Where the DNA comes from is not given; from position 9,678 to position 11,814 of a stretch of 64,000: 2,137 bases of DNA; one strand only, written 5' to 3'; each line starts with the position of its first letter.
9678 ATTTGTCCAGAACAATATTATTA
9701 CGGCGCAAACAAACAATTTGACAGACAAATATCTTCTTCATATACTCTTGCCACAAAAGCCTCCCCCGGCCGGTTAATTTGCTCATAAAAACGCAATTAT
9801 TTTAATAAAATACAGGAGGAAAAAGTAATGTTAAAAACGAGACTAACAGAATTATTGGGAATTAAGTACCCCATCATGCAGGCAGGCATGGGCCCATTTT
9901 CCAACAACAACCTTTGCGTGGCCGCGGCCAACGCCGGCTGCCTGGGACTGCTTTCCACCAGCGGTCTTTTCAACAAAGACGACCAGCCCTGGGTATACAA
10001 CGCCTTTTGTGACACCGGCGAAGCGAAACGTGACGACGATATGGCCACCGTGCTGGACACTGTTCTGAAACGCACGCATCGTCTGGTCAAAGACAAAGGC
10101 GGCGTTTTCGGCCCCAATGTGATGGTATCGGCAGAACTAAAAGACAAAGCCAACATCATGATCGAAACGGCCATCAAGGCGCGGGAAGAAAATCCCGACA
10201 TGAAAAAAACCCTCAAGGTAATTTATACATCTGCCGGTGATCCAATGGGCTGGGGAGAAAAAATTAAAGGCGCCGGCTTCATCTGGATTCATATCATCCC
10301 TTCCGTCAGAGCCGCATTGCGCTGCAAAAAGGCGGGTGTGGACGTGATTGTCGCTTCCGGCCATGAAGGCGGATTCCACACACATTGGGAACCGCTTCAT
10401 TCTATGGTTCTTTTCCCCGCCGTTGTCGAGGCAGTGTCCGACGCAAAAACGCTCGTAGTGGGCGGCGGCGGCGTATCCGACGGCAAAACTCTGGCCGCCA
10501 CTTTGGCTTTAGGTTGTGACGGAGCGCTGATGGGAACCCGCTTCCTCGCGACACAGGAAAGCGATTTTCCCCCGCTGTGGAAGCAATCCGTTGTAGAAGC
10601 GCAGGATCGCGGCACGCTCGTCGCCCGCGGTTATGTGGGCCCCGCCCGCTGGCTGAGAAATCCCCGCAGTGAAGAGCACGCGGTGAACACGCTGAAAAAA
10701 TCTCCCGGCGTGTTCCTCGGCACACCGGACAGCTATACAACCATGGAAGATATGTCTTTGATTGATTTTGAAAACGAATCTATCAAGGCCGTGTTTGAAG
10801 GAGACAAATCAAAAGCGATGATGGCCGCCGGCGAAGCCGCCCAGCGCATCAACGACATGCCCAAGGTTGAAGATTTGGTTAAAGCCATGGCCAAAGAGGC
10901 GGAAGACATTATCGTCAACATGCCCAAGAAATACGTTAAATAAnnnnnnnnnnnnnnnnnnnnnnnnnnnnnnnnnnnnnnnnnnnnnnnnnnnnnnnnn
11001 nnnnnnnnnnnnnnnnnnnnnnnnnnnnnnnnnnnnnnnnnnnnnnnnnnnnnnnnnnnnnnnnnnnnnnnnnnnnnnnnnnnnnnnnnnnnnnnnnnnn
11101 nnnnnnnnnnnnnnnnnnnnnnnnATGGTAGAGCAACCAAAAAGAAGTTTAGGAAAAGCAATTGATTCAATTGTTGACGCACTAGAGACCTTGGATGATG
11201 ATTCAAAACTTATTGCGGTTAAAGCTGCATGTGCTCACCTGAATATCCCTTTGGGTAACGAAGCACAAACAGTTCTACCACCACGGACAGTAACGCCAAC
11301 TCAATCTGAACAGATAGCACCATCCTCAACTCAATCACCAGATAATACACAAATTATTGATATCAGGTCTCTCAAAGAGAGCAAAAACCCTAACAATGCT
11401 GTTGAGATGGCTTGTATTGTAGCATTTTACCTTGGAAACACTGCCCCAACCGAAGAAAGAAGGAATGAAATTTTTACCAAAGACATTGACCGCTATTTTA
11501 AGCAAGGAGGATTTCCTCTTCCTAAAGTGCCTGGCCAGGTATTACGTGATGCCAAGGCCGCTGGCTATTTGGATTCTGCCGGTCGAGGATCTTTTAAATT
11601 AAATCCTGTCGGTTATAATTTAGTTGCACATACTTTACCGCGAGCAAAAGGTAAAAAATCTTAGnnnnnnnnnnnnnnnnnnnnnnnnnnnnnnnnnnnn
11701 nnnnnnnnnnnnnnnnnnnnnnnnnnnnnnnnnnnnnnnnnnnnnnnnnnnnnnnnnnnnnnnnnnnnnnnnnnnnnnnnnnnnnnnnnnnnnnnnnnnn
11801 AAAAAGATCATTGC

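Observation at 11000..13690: AT-rich cargo of three uncharacterised genes (179 aa, 267 aa with an Rx5H motif, DUF3800) at the head of the cassette array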

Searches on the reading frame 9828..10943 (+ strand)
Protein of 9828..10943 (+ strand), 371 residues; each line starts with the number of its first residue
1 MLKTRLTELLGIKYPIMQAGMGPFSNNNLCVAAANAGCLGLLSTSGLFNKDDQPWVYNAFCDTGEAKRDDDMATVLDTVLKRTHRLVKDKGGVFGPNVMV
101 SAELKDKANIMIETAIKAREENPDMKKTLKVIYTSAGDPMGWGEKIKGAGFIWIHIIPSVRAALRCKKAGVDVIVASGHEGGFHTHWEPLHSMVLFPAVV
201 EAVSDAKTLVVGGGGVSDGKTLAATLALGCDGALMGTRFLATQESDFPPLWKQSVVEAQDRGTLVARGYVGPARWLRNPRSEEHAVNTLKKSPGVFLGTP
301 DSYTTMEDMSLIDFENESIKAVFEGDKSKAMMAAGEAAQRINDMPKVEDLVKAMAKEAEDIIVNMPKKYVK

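Call 3: search_protein_families(library=pfam, proteins=[window:9828-10943:+], max_evalue=0.1)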
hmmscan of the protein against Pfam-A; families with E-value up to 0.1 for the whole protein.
window:9828-10943:+ (371 aa): 5 families
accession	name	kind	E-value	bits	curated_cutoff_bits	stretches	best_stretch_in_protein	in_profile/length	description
PF03060.21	NMO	-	1.1e-37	130.6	28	1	3-356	1-330/331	Nitronate monooxygenase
PF01070.24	FMN_dh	-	3.9e-07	29.9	24.9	1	153-240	222-306/350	FMN-dependent dehydrogenase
PF00478.31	IMPDH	-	5.5e-06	26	25.6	0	2-44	23-65/345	IMP dehydrogenase / GMP reductase domain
PF17396.8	DUF1611_N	-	0.025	15.3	22.6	0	207-268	9-67/95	Domain of unknown function (DUF1611_N) Rossmann-like domain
PF07219.19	HemY_N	-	0.064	13.8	31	0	317-359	65-106/107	HemY protein N-terminus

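Call 60: find_encoding_contigs(protein=window:9828-10943:+, flank=6000, max_places=8)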
Protein window:9828-10943:+ (371 aa): 8 contigs read that carry it; 4 places shown.
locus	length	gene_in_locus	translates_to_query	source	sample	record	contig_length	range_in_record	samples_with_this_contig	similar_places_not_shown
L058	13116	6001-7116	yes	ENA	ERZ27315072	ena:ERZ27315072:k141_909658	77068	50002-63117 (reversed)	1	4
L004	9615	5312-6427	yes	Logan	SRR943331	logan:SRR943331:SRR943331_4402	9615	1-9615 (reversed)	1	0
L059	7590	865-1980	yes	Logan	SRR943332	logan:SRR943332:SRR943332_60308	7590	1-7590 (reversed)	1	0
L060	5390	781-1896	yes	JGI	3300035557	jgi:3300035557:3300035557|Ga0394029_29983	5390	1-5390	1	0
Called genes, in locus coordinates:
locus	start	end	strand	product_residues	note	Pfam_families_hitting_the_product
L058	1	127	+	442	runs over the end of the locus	PF05226:CHASE2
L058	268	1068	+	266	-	PF01177:Asp_Glu_race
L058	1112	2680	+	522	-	PF02511:Thy1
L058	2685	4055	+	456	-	PF00083:Sugar_tr, PF07690:MFS_1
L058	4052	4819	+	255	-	PF01925:TauE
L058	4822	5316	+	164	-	PF13420:Acetyltransf_4 (weak), PF13673:Acetyltransf_10, PF00583:Acetyltransf_1, PF13508:Acetyltransf_7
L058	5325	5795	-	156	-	PF13511:DUF4124, PF00462:Glutaredoxin, PF13417:GST_N_3 (faint)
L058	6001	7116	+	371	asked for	PF00478:IMPDH (faint), PF03060:NMO, PF01070:FMN_dh (weak)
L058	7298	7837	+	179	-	-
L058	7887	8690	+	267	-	PF18165:pP_pnuc_1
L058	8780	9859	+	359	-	PF12686:DUF3800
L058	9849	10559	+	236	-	PF03352:Adenine_glyco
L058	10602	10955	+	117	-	-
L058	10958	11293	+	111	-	PF02311:AraC_binding (weak), PF07883:Cupin_2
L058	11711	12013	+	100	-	PF01381:HTH_3 (weak)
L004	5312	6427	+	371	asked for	PF00478:IMPDH (faint), PF03060:NMO, PF01070:FMN_dh (weak)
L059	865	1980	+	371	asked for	PF00478:IMPDH (faint), PF03060:NMO, PF01070:FMN_dh (weak)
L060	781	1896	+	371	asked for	PF00478:IMPDH (faint), PF03060:NMO, PF01070:FMN_dh (weak)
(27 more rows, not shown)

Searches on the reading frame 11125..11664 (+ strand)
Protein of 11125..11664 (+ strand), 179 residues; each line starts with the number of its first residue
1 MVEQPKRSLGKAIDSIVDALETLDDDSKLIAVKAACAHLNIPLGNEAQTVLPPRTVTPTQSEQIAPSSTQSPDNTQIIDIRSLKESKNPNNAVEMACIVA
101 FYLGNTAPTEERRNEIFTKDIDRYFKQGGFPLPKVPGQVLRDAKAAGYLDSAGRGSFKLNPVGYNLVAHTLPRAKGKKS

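Call 3: search_protein_families(library=pfam, proteins=[window:11125-11664:+], max_evalue=0.1)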
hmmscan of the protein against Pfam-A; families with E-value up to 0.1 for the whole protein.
window:11125-11664:+ (179 aa): 0 families

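Call 4: search_protein_families(library=padloc, proteins=[window:11125-11664:+], max_evalue=1)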
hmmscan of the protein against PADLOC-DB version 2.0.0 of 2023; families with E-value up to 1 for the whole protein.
window:11125-11664:+ (179 aa): 0 families

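Call 13: find_homologous_proteins(query=window:11125-11664:+)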
Query window:11125-11664:+ (179 aa): 205 proteins with E <= 0.001 among 296 candidates; the best 120 are listed.
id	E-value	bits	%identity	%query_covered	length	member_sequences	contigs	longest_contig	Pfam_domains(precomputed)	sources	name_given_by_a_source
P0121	1.7e-112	391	100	100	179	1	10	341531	-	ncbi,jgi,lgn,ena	jgi:hypothetical protein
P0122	4.0e-63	230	64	100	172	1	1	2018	-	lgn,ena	-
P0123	5.2e-63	230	61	100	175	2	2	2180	-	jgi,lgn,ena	-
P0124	4.3e-62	227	63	100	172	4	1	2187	-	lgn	-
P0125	6.2e-62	226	63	100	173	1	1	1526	-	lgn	-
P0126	1.0e-60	222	63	100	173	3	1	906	-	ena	-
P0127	5.5e-60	220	60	99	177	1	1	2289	-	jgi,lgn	-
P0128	3.4e-59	217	62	99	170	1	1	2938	-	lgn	-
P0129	4.2e-59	217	61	99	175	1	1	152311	-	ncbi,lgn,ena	-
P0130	9.8e-59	216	61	99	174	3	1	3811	-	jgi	jgi:hypothetical protein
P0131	3.7e-58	214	61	100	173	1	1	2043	-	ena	-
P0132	8.1e-58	213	61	100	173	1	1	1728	-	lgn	-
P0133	3.2e-57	211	60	100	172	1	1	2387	-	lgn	-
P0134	6.2e-57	210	57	100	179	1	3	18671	-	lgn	-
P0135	2.9e-55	205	57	100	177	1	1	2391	-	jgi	jgi:hypothetical protein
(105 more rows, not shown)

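Call 21: search_protein_families(library=ncbifam, proteins=[window:11125-11664:+], max_evalue=1)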
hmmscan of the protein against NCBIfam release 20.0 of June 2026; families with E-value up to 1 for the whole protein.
window:11125-11664:+ (179 aa): 0 families

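Call 22: search_protein_families(library=phrogs, proteins=[window:11125-11664:+], max_evalue=1)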
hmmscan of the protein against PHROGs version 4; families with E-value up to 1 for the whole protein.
window:11125-11664:+ (179 aa): 0 families

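Call 45: predict_structure(alignment_id=A2)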
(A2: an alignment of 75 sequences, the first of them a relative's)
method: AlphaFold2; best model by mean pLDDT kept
length: 179 residues; sequences in the alignment: 75
mean_pLDDT: 84.0   pTM: 0.58
mean pLDDT of the five models: 84.0, 83.9, 83.4, 81.3, 81.2
residues with pLDDT >= 90: 120; 70-90: 16; 50-70: 24; < 50: 19
segments of 3 or more residues with pLDDT < 50: 47-63
pLDDT, mean of each block of 10 residues (from residue 1): 74 93 94 91 61 45 50 70 95 98 95 97 98 97 98 97 92 67
secondary structure, 60 per line:
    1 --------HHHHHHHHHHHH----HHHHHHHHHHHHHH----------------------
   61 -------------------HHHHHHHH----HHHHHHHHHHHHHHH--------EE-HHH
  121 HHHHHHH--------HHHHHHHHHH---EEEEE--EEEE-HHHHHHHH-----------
elements in order: H9-20 H25-38 H80-87 H92-106 H118-127 H136-145 E149-153 E156-159 H161-168

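Call 51: fold_search(model_id=the predicted structure, library=pdb)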
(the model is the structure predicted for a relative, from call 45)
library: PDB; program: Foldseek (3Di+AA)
matches with E <= 10: 615; with E <= 0.001: 0
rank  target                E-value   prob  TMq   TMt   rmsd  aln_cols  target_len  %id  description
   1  2g7u_B                5.7e-02  0.97  0.28  0.21   4.3        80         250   14  2.3 A structure of putative catechol degradative operon regulator from Rhodococcus sp. RHA1 (released 2006-04-04)
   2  7clf_A                9.0e-02  0.93  0.26  0.15   5.8        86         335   17  PigF with SAH (released 2021-07-28)
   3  9qlj                  1.3e-01  0.89  0.32  0.30   4.8       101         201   17  Crystal Structure of a Disordered Apo-form of A. Fischeri FNR (released 2026-04-08)
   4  7kym_B                1.7e-01  0.96  0.30  0.36   5.2        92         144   13  Crystal structure of the MarR family transcriptional regulator from Bradyrhizobium japonicum (released 2021-12-15)
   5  5whm_B                1.7e-01  0.57  0.24  0.18   5.7        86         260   17  Crystal Structure of IclR Family Transcriptional Regulator from Brucella abortus (released 2017-08-23)
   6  2ia2_C                1.9e-01  0.84  0.25  0.19   4.7        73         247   14  The crystal structure of a putative transcriptional regulator RHA06195 from Rhodococcus sp. RHA1 (released 2006-10-10)
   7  4d7k_A                2.0e-01  0.95  0.28  0.16   3.7        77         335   19  Crystal structure of N,N-8-amino-8-demethyl-D-riboflavin dimethyltransferase (RosA) from Streptomyces davawensis (released 2016-01-13)
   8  4d7k_D                2.0e-01  0.95  0.28  0.16   3.6        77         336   19  Crystal structure of N,N-8-amino-8-demethyl-D-riboflavin dimethyltransferase (RosA) from Streptomyces davawensis (released 2016-01-13)
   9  4i2o_A                2.0e-01  0.89  0.31  0.29   4.4        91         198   15  The Structure of FixK2 from Bradyrhizobium japonicum (released 2013-04-10)
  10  2g7u_A                2.0e-01  0.89  0.27  0.20   3.9        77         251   18  2.3 A structure of putative catechol degradative operon regulator from Rhodococcus sp. RHA1 (released 2006-04-04)
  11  3r4k_A                2.0e-01  0.63  0.25  0.19   5.2        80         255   19  Crystal structure of a putative ICLR transcriptional regulator (TM1040_3717) from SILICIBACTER SP. TM1040 at 2.46 A re (released 2011-04-13)
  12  6pcp_C                2.1e-01  0.84  0.29  0.36   6.1        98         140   16  Mechanism for regulation of DNA binding of Bordetella bronchiseptica BpsR by 6-hydroxynicotinic acid (released 2019-11-06)
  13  8eju_A                2.2e-01  0.77  0.27  0.21   5.5        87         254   15  The crystal structure of Pseudomonas putida PcaR (released 2024-03-20)
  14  4d7k_F                2.4e-01  0.93  0.28  0.16   3.6        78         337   20  Crystal structure of N,N-8-amino-8-demethyl-D-riboflavin dimethyltransferase (RosA) from Streptomyces davawensis (released 2016-01-13)
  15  1tw2_B                2.4e-01  0.69  0.28  0.16  15.1       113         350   17  Crystal structure of Carminomycin-4-O-methyltransferase (DnrK) in complex with S-adenosyl-L-homocystein (SAH) and 4-me (released 2004-09-14)
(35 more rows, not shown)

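Call 66: search_protein_families(library=pfam, alignment_id=A2, max_evalue=1)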
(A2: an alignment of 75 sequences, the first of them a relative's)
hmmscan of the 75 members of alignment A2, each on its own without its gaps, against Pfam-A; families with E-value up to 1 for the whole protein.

A. member 1, P0121 (179 aa): 0 families

B. families by the number of members that match (of 75 scanned): 38 families (the first 25 are shown)
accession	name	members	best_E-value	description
PF14338.12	Mrr_N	31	0.00075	Mrr N-terminal domain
PF04260.17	DUF436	4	0.00093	Protein of unknown function (DUF436)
PF03801.18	Ndc80_HEC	4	0.02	HEC/Ndc80p family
PF16007.11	DUF4777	2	0.015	Domain of unknown function (DUF4777)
PF20875.2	SidC_C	2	0.019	SidC, C-terminal domain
PF09179.16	TilS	2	0.045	TilS substrate binding domain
PF08587.17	UBA_2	2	0.07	Ubiquitin associated domain (UBA)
PF04967.18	HTH_10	2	0.071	HTH DNA binding domain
PF05246.16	DUF735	1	0.0005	Protein of unknown function (DUF735)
PF16213.11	DCB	1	0.019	Mon2/Sec7/BIG1-like, dimerisation and cyclophilin-binding domain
PF24590.1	DUF7615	1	0.026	Domain of unknown function (DUF7615)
PF14153.11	Spore_coat_CotO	1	0.037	Spore coat protein CotO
PF25505.1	ARM_CPL3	1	0.046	CPL3 ARM repeat domain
PF09810.15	Exo5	1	0.048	Exonuclease V - a 5' deoxyribonuclease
PF07662.18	Nucleos_tra2_C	1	0.053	Na+ dependent nucleoside transporter C-terminus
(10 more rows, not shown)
